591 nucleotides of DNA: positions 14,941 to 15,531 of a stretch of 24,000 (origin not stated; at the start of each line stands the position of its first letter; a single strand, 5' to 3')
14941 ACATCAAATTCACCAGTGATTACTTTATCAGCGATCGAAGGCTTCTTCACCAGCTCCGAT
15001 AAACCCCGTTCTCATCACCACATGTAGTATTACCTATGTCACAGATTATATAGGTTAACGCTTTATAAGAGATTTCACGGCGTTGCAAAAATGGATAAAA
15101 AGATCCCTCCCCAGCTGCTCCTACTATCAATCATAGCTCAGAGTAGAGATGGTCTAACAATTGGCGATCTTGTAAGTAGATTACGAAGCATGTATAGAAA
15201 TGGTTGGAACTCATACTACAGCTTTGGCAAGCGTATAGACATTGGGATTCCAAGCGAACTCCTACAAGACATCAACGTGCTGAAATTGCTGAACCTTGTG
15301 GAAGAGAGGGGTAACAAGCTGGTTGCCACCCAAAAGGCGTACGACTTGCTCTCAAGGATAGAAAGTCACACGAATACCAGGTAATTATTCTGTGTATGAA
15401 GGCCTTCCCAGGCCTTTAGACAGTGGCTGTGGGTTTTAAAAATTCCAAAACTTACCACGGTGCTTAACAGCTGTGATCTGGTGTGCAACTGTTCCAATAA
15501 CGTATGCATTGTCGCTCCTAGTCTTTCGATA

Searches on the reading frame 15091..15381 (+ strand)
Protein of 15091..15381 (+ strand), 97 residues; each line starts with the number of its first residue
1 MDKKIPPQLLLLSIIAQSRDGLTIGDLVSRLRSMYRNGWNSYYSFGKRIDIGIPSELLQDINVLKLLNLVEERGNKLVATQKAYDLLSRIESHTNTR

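Call 8: find_encoding_contigs(protein=window:15091-15381:+, flank=10000, max_places=10)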
Protein window:15091-15381:+ (97 aa): 4 contigs read that carry it; 3 places shown.
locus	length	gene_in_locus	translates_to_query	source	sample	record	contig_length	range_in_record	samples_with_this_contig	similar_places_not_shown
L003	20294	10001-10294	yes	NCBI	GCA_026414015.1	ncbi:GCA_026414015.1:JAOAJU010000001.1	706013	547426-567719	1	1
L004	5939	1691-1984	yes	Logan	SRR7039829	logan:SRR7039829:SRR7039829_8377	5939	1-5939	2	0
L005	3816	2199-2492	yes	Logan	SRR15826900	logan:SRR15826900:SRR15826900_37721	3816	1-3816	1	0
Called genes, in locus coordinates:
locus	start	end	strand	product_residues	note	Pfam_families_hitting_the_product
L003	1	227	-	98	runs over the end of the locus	PF01283:Ribosomal_S26e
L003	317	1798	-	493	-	PF00587:tRNA-synt_2b, PF09180:ProRS-C_1 (faint), PF03129:HGTP_anticodon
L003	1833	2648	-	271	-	PF01135:PCMT, PF08704:GCD14, PF01596:Methyltransf_3 (weak), PF13847:Methyltransf_31, PF08242:Methyltransf_12 (weak), PF13578:Methyltransf_24 (weak), PF13649:Methyltransf_25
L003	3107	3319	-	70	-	PF01402:RHH_1, PF03693:ParD_antitoxin (weak), PF17723:RHH_8 (weak)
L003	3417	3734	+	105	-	PF03297:Ribosomal_S25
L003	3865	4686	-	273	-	PF00795:CN_hydrolase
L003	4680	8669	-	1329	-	PF00270:DEAD, PF04851:ResIII (weak), PF00271:Helicase_C (faint), PF01751:Toprim, PF01131:Topoisom_bac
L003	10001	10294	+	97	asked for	-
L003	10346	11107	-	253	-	PF08241:Methyltransf_11, PF13649:Methyltransf_25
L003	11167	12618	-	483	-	PF04055:Radical_SAM, PF16199:Radical_SAM_C, PF00583:Acetyltransf_1 (faint)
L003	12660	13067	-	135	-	PF03966:Trm112p (weak)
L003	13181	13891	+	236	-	-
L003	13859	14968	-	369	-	PF13365:Trypsin_2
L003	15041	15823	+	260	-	PF01656:CbiA, PF09140:MipZ (faint), PF10609:ParA, PF13614:AAA_31 (weak)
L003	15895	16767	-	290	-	PF13412:HTH_24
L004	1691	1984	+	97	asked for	-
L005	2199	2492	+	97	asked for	-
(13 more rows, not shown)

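Call 20: find_homologous_proteins(query=window:15091-15381:+, max_evalue=0.01)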
Query window:15091-15381:+ (97 aa): 4 proteins with E <= 0.01 among 6 candidates.
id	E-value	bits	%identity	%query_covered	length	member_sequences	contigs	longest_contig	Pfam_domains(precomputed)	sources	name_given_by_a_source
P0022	2.2e-55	202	100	100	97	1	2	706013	-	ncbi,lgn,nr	ncbi:MAG: hypothetical protein N3D82_02630 [Ignisphaera sp.]|nr:hypothetical protein [Ignisphaera sp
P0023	5.1e-35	137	73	95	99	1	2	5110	-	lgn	-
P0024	4.1e-34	134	70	96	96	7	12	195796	-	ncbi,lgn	ncbi:MAG: hypothetical protein QXJ22_06905 [Ignisphaera sp.]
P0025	5.6e-31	124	67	95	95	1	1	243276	-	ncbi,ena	-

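Call 21: find_encoding_contigs(protein=P0024, flank=8000, max_places=6)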
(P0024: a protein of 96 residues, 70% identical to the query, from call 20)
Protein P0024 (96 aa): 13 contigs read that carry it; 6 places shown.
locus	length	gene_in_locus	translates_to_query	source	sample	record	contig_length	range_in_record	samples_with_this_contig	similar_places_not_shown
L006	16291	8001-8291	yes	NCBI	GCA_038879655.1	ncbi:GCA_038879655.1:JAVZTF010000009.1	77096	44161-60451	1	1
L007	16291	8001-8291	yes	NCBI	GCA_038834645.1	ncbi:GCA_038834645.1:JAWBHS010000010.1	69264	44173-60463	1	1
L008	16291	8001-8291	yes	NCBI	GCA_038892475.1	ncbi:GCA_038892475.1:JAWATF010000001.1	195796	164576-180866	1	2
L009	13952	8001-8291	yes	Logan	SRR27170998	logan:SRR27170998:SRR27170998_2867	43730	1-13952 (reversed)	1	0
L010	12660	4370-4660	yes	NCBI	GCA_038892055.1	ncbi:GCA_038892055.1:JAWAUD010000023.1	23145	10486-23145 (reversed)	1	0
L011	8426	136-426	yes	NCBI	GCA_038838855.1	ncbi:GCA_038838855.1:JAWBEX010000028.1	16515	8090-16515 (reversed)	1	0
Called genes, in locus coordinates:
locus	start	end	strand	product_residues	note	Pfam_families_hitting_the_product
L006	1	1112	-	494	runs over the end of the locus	PF00587:tRNA-synt_2b, PF03129:HGTP_anticodon, PF09180:ProRS-C_1 (weak)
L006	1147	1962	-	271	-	PF01135:PCMT, PF08704:GCD14, PF13578:Methyltransf_24 (weak), PF13649:Methyltransf_25 (weak), PF13847:Methyltransf_31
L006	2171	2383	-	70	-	PF01402:RHH_1, PF03693:ParD_antitoxin (weak), PF17723:RHH_8 (weak)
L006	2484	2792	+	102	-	PF03297:Ribosomal_S25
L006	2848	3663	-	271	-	PF00795:CN_hydrolase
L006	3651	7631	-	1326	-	PF17915:zf_Rg (weak), PF04851:ResIII, PF00270:DEAD, PF00271:Helicase_C (faint), PF01751:Toprim, PF01131:Topoisom_bac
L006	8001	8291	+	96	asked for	-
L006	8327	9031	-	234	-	PF08241:Methyltransf_11, PF13649:Methyltransf_25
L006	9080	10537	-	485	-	PF04055:Radical_SAM, PF16199:Radical_SAM_C, PF00583:Acetyltransf_1 (weak), PF13508:Acetyltransf_7 (weak)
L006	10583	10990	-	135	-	PF03966:Trm112p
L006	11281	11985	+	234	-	-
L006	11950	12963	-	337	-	PF13365:Trypsin_2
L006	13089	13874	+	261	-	PF01656:CbiA, PF02374:ArsA_ATPase (weak), PF09140:MipZ (weak), PF10609:ParA, PF13614:AAA_31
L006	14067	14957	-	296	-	PF13412:HTH_24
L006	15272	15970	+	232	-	PF27540:Mb1296_C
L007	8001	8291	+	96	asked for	-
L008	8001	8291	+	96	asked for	-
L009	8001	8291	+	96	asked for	-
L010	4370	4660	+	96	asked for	-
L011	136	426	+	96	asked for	-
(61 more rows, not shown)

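Call 22: find_encoding_contigs(protein=P0025, flank=8000, max_places=4)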
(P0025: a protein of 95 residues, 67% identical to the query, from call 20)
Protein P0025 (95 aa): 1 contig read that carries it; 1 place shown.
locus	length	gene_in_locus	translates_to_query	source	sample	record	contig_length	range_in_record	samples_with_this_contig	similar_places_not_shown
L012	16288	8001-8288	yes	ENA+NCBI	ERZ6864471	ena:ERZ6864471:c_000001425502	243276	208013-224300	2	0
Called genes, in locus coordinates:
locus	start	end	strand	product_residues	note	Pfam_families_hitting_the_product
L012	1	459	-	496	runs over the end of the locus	PF00587:tRNA-synt_2b, PF03129:HGTP_anticodon, PF09180:ProRS-C_1 (weak)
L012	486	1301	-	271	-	PF01135:PCMT, PF08704:GCD14, PF13847:Methyltransf_31, PF13649:Methyltransf_25 (weak)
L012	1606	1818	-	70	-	PF01402:RHH_1, PF03693:ParD_antitoxin (weak), PF17723:RHH_8 (weak)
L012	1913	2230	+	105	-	PF03297:Ribosomal_S25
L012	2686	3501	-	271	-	PF00795:CN_hydrolase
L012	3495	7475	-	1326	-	PF17915:zf_Rg (weak), PF04851:ResIII, PF00270:DEAD, PF00271:Helicase_C (faint), PF01751:Toprim, PF01131:Topoisom_bac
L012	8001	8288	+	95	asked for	-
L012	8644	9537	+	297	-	PF13412:HTH_24, PF08279:HTH_11 (weak)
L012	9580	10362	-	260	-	PF01656:CbiA, PF10609:ParA, PF13614:AAA_31 (weak)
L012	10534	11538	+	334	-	PF13365:Trypsin_2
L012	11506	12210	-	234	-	-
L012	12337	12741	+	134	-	PF03966:Trm112p (weak)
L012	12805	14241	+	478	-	PF04055:Radical_SAM, PF16199:Radical_SAM_C, PF00583:Acetyltransf_1 (weak), PF13508:Acetyltransf_7 (faint)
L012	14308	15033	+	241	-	PF13847:Methyltransf_31 (weak), PF08241:Methyltransf_11, PF08242:Methyltransf_12 (faint), PF13649:Methyltransf_25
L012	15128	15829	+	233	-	PF01442:Apolipoprotein (weak), PF07464:ApoLp-III (weak), PF27540:Mb1296_C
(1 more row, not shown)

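Call 23: find_encoding_contigs(protein=P0023, flank=8000, max_places=4)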
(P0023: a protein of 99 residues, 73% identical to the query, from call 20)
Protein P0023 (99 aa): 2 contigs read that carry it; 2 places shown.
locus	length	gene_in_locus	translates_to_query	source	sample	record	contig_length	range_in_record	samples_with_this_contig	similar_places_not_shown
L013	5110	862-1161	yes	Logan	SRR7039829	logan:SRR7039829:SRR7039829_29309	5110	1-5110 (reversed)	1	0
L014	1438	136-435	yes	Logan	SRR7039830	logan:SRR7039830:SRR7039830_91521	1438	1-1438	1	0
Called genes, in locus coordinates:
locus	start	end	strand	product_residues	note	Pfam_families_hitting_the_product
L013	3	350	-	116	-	?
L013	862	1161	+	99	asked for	-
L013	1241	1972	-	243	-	PF08241:Methyltransf_11, PF13649:Methyltransf_25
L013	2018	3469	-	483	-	PF04055:Radical_SAM, PF16199:Radical_SAM_C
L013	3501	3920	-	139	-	PF03966:Trm112p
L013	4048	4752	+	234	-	-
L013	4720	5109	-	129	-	?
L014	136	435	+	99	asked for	-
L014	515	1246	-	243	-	PF08241:Methyltransf_11, PF13649:Methyltransf_25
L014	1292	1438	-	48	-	?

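Call 71: search_protein_families(library=pfam, max_evalue=1, proteins=[window:15091-15381:+])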
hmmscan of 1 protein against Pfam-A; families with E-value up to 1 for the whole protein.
window:15091-15381:+ (97 aa): 2 families
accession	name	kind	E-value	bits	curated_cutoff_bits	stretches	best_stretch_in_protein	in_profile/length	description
PF08388.16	GIIM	-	0.13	12.7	23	1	13-47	10-43/80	Group II intron, maturase-specific domain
PF19852.4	DUF6327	-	0.14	13.3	24.1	1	2-54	22-71/83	Family of unknown function (DUF6327)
